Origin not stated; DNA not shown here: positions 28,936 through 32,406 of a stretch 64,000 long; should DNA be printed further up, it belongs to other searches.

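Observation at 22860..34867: All three predicted core peptides lack cysteine although a LanM-like enzyme is present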

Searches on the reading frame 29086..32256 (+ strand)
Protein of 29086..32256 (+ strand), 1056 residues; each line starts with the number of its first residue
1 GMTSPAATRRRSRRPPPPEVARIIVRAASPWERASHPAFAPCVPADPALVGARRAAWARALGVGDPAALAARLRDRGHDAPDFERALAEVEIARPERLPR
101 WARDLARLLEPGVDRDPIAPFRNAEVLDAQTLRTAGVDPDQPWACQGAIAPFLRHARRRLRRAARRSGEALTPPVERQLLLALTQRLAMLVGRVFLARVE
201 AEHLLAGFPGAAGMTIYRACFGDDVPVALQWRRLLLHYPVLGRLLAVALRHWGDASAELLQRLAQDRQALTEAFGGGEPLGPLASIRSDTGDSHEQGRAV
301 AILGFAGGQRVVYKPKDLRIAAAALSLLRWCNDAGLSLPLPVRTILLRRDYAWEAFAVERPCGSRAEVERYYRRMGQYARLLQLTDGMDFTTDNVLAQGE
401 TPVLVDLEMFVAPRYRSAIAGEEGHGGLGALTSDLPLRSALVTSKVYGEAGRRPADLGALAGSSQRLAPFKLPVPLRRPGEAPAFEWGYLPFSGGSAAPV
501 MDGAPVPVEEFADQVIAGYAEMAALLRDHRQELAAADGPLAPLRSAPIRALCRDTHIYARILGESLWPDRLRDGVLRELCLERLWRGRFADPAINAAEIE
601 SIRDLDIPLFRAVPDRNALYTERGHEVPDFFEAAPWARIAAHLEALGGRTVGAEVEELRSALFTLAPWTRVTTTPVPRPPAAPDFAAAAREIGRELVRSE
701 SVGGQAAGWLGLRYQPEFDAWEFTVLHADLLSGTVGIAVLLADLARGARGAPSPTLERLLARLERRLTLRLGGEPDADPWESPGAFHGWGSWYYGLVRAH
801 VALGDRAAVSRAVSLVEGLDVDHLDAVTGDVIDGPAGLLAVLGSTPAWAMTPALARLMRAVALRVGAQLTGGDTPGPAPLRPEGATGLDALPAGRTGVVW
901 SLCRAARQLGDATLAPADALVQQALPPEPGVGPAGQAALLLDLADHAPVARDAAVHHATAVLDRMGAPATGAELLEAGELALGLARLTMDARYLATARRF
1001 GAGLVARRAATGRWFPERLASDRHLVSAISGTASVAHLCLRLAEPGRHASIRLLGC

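Call 6: search_protein_families(library=pfam, proteins=[window:29086-32256:+], max_evalue=0.01)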
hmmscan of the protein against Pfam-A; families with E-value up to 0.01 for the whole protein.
window:29086-32256:+ (1056 aa): 1 family
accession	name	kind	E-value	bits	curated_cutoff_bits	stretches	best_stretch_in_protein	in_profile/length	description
PF13575.12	DUF4135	-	2e-90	304.2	29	1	238-611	1-376/378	Domain of unknown function (DUF4135)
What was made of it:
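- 29089..32256 (+): LanMbC-type enzyme: DUF4135 dehydratase fused to a zinc-less LanC-like domain. DUF4135 E 2e-90 (call 6).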

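Call 7: search_protein_families(library=ncbifam, proteins=[window:29086-32256:+], max_evalue=0.01)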
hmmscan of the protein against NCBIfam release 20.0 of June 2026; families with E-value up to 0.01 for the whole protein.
window:29086-32256:+ (1056 aa): 1 family
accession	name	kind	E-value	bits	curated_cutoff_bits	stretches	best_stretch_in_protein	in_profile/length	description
TIGR03897.1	lanti_2_LanM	subfamily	1.7e-127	426.6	304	1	149-916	3-778/932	type 2 lanthipeptide synthetase LanM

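Call 9: search_solved_structures(query=window:29086-32256:+, max_evalue=0.01, show_alignments=2)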
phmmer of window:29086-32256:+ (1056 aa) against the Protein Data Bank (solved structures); distinct sequences matched with E-value up to 0.01: 2.
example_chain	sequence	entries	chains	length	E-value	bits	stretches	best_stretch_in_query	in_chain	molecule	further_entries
6st5_A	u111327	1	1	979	6.6e-48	166.6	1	231-912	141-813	LicM2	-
5dzt_A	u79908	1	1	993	6.6e-24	87.1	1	237-654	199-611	CylM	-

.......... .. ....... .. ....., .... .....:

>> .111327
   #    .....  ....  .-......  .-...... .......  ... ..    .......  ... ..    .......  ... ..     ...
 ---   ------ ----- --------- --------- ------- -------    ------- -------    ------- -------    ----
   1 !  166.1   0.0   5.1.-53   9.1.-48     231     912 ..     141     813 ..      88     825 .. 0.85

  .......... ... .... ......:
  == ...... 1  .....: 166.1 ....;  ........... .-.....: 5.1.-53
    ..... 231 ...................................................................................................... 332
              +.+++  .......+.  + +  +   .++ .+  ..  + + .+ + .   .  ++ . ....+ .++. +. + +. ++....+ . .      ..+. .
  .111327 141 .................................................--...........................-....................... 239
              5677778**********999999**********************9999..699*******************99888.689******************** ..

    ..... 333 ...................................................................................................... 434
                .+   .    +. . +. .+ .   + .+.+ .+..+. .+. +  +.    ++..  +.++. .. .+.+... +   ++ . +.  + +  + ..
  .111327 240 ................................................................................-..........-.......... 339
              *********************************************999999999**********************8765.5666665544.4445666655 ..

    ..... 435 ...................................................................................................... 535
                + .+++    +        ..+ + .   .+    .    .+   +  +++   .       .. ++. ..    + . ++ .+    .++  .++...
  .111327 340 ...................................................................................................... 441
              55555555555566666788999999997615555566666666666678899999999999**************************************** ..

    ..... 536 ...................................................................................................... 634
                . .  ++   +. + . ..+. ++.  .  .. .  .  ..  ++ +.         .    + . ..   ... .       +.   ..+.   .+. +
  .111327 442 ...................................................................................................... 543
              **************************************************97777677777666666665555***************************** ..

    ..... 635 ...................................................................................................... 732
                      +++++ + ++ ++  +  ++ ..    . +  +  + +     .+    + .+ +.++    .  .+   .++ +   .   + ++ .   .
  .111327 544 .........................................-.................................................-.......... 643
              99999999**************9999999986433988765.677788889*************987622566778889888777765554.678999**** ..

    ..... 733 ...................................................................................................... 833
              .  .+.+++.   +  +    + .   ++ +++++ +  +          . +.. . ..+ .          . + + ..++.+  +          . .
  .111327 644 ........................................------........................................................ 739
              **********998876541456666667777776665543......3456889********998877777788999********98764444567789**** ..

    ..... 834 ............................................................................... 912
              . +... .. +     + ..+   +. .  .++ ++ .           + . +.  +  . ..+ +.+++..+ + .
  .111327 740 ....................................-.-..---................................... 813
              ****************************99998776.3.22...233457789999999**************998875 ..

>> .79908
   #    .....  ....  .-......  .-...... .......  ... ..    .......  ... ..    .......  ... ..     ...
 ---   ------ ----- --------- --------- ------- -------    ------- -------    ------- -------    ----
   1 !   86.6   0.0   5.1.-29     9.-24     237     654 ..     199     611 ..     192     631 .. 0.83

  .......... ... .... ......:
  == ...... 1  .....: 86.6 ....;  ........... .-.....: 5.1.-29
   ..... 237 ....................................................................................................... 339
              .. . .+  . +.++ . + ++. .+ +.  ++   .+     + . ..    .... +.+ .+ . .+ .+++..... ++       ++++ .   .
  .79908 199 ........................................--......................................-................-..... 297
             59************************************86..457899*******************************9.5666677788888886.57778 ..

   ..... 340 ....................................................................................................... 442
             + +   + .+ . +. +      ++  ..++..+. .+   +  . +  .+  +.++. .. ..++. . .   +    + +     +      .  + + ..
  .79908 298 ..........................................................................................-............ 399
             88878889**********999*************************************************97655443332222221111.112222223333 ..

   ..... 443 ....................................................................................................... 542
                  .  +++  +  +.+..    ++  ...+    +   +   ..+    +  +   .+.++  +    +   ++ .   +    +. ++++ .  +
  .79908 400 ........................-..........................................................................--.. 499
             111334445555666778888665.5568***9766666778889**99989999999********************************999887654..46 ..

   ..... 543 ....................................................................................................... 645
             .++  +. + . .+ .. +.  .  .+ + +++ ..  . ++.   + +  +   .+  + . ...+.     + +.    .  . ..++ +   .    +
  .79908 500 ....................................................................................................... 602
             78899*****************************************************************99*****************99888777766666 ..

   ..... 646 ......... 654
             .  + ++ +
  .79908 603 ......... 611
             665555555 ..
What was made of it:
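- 29089..32256 (+): CylM and LicM2 catalytic residues are conserved (call 9).
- Catalytic residues for phosphorylation and elimination are conserved relative to CylM (call 9). The catalytic His of LanC is replaced by Ala (call 9). CylM His349 is Thr391 here (call 9).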

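Call 10: find_homologous_proteins(query=window:29086-32256:+, max_evalue=1e-20)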
Query window:29086-32256:+ (1056 aa): 46 proteins with E <= 1e-20 among 8000 candidates.
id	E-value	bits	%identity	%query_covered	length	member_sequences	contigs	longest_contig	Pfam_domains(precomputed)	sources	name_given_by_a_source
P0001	0.0e+0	2314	100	100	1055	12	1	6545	PF13575.13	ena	-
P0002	4.0e-176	606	39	100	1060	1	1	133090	PF13575.13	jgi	jgi:type 2 lantibiotic biosynthesis protein LanM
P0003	4.3e-176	606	40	98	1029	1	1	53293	PF13575.13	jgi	jgi:type 2 lantibiotic biosynthesis protein LanM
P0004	2.5e-175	603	40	98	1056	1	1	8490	PF13575.13,PF05147.20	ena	-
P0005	2.5e-173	597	39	98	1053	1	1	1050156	PF13575.13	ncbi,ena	-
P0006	8.2e-173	595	40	97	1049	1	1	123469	PF13575.13,PF05147.20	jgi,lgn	jgi:type 2 lantibiotic biosynthesis protein LanM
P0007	6.5e-171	589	39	98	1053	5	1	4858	PF13575.13,PF05147.20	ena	-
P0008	1.9e-166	574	43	71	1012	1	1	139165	PF13575.13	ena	-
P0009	2.9e-159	550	42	80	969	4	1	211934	PF13575.13,PF05147.20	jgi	jgi:hypothetical protein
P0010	8.3e-157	542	42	78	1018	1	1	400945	PF13575.13,PF05147.20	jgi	jgi:type 2 lantibiotic biosynthesis protein LanM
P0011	2.4e-147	511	36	98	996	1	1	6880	PF13575.13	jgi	jgi:type 2 lantibiotic biosynthesis protein LanM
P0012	2.7e-118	415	41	61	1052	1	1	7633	PF13575.13,PF05147.20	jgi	-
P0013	3.4e-103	365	30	98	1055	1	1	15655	PF13575.13,PF05147.20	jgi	-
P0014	1.9e-98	349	33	98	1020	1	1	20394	PF13575.13,PF05147.20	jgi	jgi:type 2 lantibiotic biosynthesis protein LanM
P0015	2.1e-77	279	32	95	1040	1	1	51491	PF13575.13,PF05147.20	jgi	-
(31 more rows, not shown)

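Call 15: find_related_loci(query=A2, collection=genome_contigs, flank=10000)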
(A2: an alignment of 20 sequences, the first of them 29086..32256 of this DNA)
Query A2 (1056 aa) in genome_contigs; peptide patterns used: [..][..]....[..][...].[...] (x = any residue, [..] = any of these).
228 stretches matched a pattern; 224 encode a relative of the query (tblastn E <= 1e-3); the best 80 are kept; 80 distinct loci.
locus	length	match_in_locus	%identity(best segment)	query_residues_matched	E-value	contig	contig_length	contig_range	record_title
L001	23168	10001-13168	100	1-1056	0e+0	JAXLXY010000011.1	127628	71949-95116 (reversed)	MAG: Gemmatimonadales bacterium isolate STL-GEM4 C1.156.fa-11, whole genome shotgun sequence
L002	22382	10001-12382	40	17-805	7e-148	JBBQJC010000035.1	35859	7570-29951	MAG: Gemmatimonadales bacterium isolate Co_metawrap_764 Cmw_764_k141_8806055_length_35859_cov_12.9973, whole genome shot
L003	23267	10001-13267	42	21-1053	5e-136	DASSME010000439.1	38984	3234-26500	MAG TPA_asm: Longimicrobium sp. isolate SMAG_U1190 k141_1821979, whole genome shotgun sequence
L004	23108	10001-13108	39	23-1054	3e-171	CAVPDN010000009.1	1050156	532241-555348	MAG: uncultured Gemmatimonadaceae bacterium isolate MFD00031.bin.2.16 genome assembly, contig: contig_64574, whole genom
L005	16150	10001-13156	29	20-1055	3e-117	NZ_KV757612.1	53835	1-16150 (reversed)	Nostoc sp. KVJ20 contig_76, whole genome shotgun sequence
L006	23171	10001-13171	29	11-1055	3e-116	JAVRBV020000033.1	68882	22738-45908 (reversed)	MAG: Nostoc sp. CreGUA01 Nostoc_sp_CreGUA01_33, whole genome shotgun sequence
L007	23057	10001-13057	30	24-1054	3e-87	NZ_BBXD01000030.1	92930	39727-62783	Herbidospora mongoliensis strain NBRC 105882, whole genome shotgun sequence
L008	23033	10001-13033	28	14-1055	3e-87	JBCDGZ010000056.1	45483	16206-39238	MAG: Bacteroidota bacterium isolate P01_H01_bin.144 k141_668021_length_45483_cov_13.2182, whole genome shotgun sequence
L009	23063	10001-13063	31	24-1054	3e-86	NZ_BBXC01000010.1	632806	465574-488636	Herbidospora sakaeratensis strain NBRC 102641, whole genome shotgun sequence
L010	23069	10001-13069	31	24-1054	4e-86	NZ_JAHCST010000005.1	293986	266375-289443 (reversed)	Acrocarpospora catenulata strain H8750 NODE_5, whole genome shotgun sequence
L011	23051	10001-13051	30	23-1054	2e-85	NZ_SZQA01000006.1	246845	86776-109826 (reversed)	Herbidospora galbida strain NEAU-GS14 Scaffold6, whole genome shotgun sequence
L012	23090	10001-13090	30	24-1054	1e-84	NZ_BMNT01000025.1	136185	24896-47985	Sphaerisporangium melleum strain JCM 13064 sequence025, whole genome shotgun sequence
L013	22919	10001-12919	24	54-1056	3e-87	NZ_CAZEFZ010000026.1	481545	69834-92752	Tenacibaculum amylolyticum isolate MBIC 4355(T) TAMYLO_Contig_33, whole genome shotgun sequence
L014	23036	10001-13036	31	24-1044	6e-83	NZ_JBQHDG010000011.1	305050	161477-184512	Phytohabitans sp. LJ34 LJ34-1_scaffold11, whole genome shotgun sequence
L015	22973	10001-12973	31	23-1029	5e-83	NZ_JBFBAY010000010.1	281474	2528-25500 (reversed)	Micromonospora sp. NPDC051196 NPDC051196_28_C8.ctg-0010, whole genome shotgun sequence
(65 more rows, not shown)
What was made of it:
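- The window is contig JAXLXY010000011.1 of Gemmatimonadales STL-GEM4 (call 15).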

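Call 52: find_encoding_contigs(protein=P0002, flank=10000, max_places=1)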
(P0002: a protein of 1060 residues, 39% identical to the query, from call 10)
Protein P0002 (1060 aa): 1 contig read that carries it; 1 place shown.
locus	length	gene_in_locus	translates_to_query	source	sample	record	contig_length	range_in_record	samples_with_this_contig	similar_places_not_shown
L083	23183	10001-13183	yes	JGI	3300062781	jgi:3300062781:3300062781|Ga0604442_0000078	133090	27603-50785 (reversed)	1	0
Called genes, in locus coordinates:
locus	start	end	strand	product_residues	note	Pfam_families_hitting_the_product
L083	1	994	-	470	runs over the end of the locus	PF13439:Glyco_transf_4 (faint), PF00534:Glycos_transf_1, PF13692:Glyco_trans_1_4 (weak)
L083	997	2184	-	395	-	PF00899:ThiF, PF00581:Rhodanese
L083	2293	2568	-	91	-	PF02597:ThiS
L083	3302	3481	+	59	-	-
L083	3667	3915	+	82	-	PF07862:Nif11 (weak)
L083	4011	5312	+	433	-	PF02624:YcaO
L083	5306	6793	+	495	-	PF07812:TfuA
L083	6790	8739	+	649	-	PF00534:Glycos_transf_1, PF13692:Glyco_trans_1_4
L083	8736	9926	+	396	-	-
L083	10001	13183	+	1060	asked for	PF13575:DUF4135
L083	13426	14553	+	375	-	PF00127:Copper-bind (faint), PF13473:Cupredoxin_1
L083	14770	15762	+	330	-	PF13174:TPR_6 (faint), PF13424:TPR_12 (faint), PF13428:TPR_14 (faint), PF13432:TPR_16 (weak), PF00515:TPR_1 (faint), PF14559:TPR_19 (weak), PF13181:TPR_8 (faint), PF07719:TPR_2 (weak)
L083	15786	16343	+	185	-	PF03167:UDG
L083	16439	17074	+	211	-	-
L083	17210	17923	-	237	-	-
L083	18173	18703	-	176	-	PF09832:DUF2059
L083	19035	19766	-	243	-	PF09844:DUF2071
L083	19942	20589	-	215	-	PF07947:YhhN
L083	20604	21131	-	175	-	PF05163:DinB, PF04978:MST, PF12867:DinB_2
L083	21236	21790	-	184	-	-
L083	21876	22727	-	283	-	PF12833:HTH_18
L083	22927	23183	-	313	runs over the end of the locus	PF13452:FAS1_DH_region (faint), PF01575:MaoC_dehydratas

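Call 53: find_encoding_contigs(protein=P0003, flank=10000, max_places=1)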
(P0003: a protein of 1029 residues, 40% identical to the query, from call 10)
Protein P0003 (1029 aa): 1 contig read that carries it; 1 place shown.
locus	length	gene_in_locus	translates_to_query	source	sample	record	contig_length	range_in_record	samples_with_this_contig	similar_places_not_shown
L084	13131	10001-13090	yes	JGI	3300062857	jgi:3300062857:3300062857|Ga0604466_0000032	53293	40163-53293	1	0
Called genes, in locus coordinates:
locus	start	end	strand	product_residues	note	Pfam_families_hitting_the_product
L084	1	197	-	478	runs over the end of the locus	PF13579:Glyco_trans_4_4 (weak), PF13439:Glyco_transf_4 (weak), PF00534:Glycos_transf_1, PF13692:Glyco_trans_1_4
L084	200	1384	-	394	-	PF00899:ThiF, PF00581:Rhodanese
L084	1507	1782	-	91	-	PF02597:ThiS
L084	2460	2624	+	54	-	-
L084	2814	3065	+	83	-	-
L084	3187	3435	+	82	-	PF07862:Nif11 (weak)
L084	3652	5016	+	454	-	PF02624:YcaO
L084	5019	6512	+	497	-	PF07812:TfuA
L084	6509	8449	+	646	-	PF00534:Glycos_transf_1, PF13692:Glyco_trans_1_4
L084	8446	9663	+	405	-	-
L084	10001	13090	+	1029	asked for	PF13575:DUF4135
